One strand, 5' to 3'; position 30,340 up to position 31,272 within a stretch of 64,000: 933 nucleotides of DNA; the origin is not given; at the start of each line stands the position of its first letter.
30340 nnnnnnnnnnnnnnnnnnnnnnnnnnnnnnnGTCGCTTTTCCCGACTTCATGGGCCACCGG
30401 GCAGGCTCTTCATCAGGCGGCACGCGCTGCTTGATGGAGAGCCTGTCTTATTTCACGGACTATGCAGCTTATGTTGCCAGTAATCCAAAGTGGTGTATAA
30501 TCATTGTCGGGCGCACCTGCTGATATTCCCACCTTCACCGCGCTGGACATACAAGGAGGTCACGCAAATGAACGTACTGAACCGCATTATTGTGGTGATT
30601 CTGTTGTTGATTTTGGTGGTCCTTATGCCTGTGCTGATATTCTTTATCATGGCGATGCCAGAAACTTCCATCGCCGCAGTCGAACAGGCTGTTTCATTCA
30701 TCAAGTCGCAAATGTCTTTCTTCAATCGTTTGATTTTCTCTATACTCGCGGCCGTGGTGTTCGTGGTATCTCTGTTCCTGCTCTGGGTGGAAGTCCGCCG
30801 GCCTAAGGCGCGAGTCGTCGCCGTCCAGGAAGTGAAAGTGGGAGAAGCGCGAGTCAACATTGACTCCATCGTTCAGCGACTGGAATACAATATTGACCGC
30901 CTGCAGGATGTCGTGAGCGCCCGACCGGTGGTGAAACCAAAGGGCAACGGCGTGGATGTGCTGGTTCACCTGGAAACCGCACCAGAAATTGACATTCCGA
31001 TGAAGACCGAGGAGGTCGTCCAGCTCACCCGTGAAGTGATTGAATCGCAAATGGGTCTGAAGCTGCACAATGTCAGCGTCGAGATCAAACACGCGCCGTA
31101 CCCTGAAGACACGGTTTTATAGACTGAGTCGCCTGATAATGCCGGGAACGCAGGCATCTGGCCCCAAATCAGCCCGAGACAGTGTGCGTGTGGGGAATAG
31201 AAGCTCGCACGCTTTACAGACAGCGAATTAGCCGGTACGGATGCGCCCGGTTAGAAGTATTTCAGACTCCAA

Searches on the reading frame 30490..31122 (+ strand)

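Call 3: search_protein_families(library=pfam, proteins=[window:30490-31122:+], max_evalue=0.01)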
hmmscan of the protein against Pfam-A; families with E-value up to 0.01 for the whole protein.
window:30490-31122:+ (210 aa): 0 families

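Call 4: search_protein_families(library=ncbifam, proteins=[window:30490-31122:+], max_evalue=0.01)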
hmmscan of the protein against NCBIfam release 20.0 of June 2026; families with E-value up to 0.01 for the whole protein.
window:30490-31122:+ (210 aa): 1 family
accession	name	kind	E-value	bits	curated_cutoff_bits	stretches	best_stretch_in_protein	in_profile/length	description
NF033218.1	anchor_AmaP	equivalog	1.3e-13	51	55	1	27-199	1-166/166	alkaline shock response membrane anchor protein AmaP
